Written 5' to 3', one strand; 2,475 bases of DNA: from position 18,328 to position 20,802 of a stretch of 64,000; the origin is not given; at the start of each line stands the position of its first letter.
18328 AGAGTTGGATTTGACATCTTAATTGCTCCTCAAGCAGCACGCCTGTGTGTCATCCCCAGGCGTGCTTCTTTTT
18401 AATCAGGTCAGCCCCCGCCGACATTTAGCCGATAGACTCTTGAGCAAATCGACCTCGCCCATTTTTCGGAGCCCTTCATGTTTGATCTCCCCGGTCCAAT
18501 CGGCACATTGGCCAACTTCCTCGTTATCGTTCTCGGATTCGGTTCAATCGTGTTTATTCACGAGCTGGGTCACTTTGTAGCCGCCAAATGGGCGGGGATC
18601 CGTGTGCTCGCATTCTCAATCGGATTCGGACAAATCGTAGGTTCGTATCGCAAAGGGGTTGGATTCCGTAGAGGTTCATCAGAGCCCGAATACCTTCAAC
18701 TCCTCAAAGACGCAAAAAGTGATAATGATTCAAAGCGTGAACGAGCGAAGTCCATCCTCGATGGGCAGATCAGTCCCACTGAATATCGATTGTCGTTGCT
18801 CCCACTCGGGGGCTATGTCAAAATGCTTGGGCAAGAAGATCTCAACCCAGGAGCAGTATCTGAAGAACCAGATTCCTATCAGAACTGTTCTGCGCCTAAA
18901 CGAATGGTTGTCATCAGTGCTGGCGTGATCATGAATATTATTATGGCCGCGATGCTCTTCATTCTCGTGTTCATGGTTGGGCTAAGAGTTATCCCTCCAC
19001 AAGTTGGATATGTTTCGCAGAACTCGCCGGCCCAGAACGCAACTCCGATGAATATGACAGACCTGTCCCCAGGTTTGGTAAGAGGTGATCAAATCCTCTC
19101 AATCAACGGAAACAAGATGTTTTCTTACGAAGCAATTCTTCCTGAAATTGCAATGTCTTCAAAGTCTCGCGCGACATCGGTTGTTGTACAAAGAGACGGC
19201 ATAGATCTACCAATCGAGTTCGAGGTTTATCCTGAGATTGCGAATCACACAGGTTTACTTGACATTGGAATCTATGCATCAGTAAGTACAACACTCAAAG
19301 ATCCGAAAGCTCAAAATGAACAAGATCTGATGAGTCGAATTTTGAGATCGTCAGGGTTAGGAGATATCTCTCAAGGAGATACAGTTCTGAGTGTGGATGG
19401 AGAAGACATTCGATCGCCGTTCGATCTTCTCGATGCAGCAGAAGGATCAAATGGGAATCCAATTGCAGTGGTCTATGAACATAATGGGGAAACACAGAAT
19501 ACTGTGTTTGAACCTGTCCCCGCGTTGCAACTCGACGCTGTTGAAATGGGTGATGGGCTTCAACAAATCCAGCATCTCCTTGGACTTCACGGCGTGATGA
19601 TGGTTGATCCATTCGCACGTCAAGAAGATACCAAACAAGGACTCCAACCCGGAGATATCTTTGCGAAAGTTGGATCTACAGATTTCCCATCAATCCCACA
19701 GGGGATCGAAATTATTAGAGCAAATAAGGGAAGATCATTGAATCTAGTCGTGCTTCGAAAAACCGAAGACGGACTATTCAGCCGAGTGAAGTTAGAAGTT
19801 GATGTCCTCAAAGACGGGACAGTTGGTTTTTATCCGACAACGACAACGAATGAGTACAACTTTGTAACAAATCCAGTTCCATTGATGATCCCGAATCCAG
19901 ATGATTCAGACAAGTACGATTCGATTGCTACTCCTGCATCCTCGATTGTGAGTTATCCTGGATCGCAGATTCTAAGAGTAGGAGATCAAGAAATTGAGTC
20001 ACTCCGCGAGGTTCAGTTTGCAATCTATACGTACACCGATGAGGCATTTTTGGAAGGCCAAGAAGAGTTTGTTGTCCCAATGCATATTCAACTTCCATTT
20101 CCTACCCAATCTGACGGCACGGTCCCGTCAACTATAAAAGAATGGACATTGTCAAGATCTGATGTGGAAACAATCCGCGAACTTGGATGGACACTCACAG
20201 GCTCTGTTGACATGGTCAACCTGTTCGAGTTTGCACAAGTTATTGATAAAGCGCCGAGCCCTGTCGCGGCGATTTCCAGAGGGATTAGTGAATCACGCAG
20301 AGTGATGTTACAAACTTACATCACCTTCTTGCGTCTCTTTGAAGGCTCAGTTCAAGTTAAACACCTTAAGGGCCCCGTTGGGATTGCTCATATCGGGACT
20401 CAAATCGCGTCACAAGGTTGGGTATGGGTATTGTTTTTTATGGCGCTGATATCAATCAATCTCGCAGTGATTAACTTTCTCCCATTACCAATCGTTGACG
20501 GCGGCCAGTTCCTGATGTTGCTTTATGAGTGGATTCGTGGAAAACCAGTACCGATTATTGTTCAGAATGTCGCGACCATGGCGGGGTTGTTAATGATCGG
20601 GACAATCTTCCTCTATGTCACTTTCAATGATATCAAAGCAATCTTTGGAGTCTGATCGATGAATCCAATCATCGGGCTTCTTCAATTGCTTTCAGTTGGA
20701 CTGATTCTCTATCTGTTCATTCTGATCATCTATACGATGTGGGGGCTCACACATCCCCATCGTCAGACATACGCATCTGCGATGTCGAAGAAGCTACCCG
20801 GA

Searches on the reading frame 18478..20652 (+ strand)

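Call 17: search_protein_families(library=pfam, proteins=[window:18478-20652:+], max_evalue=0.01)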
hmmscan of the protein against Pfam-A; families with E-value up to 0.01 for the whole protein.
window:18478-20652:+ (725 aa): 4 families
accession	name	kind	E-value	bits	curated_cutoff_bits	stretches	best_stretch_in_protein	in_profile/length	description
PF02163.28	Peptidase_M50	-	1.1e-48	166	27.2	2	91-707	37-218/221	Peptidase family M50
PF17820.7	PDZ_6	-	1e-13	51.2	27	0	199-239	15-54/54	PDZ domain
PF13180.12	PDZ_2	-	4e-09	37.1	27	0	179-247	19-77/80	PDZ domain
PF00595.29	PDZ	-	2.4e-07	31.5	23.2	0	197-219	41-62/81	PDZ domain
